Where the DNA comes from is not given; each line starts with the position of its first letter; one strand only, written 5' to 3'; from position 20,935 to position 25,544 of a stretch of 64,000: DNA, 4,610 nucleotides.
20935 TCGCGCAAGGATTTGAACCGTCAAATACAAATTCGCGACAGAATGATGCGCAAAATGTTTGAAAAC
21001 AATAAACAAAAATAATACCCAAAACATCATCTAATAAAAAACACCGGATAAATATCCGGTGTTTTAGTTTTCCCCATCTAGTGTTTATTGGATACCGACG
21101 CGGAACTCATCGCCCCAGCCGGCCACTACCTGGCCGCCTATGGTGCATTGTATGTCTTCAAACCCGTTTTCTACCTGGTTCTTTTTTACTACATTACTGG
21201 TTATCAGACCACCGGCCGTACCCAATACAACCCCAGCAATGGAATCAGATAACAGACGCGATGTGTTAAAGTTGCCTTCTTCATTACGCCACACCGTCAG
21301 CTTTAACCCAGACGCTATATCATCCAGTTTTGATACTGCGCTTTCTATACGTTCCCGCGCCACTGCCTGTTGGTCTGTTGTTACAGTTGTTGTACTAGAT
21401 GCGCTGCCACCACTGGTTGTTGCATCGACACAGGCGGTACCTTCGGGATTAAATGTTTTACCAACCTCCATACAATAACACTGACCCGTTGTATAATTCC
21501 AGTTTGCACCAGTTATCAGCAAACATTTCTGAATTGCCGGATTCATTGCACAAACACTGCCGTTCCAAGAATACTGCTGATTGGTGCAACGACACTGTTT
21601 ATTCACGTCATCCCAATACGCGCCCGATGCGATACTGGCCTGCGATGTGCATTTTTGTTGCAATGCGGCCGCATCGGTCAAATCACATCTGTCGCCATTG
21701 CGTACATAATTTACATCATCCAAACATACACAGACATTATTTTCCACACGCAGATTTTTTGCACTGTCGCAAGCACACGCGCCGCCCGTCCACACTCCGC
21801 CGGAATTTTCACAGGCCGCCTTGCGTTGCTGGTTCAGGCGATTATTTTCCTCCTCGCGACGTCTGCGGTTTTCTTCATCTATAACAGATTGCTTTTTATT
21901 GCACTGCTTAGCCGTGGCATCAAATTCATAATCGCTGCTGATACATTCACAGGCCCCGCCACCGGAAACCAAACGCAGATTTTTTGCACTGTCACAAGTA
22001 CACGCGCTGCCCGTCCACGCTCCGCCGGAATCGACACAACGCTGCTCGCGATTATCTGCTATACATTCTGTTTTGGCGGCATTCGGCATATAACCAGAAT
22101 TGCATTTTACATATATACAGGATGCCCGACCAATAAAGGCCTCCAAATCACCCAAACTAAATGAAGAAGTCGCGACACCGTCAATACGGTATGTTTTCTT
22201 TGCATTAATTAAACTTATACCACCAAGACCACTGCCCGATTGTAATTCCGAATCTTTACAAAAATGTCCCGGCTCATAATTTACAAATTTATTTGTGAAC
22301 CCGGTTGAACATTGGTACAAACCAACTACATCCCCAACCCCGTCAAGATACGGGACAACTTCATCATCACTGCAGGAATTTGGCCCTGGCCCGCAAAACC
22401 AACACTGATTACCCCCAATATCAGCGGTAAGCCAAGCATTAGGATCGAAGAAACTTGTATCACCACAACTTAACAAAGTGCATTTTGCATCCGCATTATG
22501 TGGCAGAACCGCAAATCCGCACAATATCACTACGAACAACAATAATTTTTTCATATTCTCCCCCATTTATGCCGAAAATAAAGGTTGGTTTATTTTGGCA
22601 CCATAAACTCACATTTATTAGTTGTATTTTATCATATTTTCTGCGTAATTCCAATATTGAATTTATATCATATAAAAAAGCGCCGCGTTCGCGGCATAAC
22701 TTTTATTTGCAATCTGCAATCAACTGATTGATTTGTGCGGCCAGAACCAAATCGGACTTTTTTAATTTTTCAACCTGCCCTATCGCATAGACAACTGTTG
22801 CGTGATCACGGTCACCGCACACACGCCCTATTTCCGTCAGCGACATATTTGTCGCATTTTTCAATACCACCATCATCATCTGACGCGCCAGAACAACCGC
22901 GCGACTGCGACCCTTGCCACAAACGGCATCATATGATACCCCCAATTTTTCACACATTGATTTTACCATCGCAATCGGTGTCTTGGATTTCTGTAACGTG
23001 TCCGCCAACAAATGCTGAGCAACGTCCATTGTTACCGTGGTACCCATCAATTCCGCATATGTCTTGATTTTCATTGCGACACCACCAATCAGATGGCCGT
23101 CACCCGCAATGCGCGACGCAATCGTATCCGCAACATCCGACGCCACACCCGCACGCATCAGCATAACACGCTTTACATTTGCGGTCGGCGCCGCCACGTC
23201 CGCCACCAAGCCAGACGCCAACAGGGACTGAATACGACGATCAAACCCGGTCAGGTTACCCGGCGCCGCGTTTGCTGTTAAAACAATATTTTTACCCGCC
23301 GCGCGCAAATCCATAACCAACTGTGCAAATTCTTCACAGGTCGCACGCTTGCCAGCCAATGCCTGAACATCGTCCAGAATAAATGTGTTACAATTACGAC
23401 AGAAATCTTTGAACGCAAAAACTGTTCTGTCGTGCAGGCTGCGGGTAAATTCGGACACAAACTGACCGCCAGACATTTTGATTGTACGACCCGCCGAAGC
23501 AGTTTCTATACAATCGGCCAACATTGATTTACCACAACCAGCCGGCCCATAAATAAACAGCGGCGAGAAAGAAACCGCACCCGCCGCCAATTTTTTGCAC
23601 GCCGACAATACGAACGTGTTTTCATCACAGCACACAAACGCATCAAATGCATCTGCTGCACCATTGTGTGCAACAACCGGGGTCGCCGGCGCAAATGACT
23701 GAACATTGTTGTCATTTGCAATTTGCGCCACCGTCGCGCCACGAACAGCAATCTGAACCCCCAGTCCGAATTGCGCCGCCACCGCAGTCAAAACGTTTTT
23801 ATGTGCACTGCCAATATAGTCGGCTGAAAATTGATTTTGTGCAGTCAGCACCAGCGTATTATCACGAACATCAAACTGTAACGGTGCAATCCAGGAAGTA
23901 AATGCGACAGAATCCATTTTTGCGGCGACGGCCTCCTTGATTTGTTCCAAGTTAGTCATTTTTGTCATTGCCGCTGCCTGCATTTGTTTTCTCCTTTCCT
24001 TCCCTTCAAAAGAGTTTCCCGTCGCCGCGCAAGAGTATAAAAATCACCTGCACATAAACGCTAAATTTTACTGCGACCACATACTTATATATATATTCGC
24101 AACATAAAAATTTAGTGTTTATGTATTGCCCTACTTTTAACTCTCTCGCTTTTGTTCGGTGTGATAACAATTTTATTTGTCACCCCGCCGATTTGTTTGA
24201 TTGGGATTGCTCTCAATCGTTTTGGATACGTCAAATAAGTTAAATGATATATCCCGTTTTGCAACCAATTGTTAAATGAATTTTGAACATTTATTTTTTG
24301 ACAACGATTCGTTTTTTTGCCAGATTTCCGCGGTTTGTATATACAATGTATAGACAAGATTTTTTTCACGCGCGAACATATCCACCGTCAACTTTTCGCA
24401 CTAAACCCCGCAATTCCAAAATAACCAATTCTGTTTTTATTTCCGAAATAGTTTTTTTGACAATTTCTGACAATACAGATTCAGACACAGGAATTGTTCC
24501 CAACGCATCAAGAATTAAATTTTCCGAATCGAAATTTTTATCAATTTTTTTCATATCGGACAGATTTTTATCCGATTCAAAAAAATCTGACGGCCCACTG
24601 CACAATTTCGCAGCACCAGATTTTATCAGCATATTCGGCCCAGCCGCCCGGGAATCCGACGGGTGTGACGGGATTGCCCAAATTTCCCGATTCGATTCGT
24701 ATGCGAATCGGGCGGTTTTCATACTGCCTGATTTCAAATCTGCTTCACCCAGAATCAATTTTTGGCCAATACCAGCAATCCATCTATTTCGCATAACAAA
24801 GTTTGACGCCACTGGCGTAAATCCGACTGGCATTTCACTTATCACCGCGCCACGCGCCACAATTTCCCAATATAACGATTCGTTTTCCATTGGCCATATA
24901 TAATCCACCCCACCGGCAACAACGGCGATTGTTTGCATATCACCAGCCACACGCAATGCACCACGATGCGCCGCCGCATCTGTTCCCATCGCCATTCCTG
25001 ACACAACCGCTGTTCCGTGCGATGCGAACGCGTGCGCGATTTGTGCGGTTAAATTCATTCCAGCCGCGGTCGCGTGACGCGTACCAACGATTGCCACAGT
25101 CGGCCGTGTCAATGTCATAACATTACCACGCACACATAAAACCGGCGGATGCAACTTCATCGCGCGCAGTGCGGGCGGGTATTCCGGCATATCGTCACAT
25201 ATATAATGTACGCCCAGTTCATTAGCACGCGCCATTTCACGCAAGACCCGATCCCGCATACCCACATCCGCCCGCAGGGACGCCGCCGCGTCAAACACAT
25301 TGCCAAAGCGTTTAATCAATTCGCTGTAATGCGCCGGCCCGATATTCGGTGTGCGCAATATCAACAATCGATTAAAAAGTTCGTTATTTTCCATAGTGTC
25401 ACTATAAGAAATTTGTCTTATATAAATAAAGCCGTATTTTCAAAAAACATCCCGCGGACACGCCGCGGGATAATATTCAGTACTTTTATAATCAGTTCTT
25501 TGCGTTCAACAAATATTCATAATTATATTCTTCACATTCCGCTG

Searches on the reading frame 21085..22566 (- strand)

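Call 11: search_protein_families(library=pfam, proteins=[window:21085-22566:-], max_evalue=10)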
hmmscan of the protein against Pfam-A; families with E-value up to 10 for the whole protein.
window:21085-22566:- (493 aa): 2 families
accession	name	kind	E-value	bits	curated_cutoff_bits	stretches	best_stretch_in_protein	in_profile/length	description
PF19202.5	DUF5874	-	0.00048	20.9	27.1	2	262-304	2-44/74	Family of unknown function (DUF5874)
PF03278.18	IpaB_EvcA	-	0.0095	16.1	29.9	1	408-474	15-82/156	IpaB/EvcA family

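Call 12: search_protein_families(library=ncbifam, proteins=[window:21085-22566:-], max_evalue=10)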
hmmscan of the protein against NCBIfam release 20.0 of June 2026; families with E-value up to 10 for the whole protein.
window:21085-22566:- (493 aa): 0 families

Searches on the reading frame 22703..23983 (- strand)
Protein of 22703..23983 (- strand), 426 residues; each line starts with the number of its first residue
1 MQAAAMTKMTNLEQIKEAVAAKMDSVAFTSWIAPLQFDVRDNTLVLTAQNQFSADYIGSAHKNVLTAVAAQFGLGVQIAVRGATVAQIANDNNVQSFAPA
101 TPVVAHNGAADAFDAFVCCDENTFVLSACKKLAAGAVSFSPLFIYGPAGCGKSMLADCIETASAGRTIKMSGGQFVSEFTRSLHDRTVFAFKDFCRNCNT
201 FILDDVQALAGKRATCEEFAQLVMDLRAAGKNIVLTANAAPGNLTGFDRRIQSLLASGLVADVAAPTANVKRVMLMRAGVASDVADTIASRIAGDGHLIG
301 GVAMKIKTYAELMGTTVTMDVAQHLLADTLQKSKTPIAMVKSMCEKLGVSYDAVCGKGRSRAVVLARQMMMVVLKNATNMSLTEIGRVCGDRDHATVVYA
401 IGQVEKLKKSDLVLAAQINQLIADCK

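Call 33: search_protein_families(library=pfam, proteins=[window:22703-23983:-], max_evalue=0.001)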
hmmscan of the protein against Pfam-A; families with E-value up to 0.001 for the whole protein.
window:22703-23983:- (426 aa): 5 families
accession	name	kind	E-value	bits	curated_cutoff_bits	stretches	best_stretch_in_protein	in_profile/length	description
PF00308.24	Bac_DnaA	-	2.7e-26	93.1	23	1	112-261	6-161/162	Bacterial DnaA ATPAse domain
PF08299.17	Bac_DnaA_C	-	5.8e-19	68.3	31.5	1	340-404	5-69/69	Bacterial dnaA protein helix-turn-helix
PF00004.35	AAA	-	2.4e-07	31.7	21.2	1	143-222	2-88/131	ATPase family associated with various cellular activities (AAA)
PF11638.13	DnaA_N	-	5.4e-07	29.7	24.6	1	13-67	5-61/65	DnaA N-terminal domain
PF13191.12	AAA_16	-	0.00021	22.2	32.6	1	128-234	15-135/167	AAA ATPase domain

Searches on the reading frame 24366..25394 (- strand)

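Call 33: search_protein_families(library=pfam, proteins=[window:24366-25394:-], max_evalue=0.001)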
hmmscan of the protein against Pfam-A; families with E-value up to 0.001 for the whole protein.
window:24366-25394:- (342 aa): 3 families
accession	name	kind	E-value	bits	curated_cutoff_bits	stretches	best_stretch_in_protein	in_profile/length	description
PF02481.21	DNA_processg_A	-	3.7e-62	209.7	29.6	1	58-264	3-210/212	DNA recombination-mediator protein A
PF17782.7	DprA_WH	-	1.2e-06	28.9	22.9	1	291-338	14-61/61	DprA winged helix domain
PF21102.3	DprA_N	-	5.9e-06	26.4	22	1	5-40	3-38/64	DprA-like N-terminal HHH domain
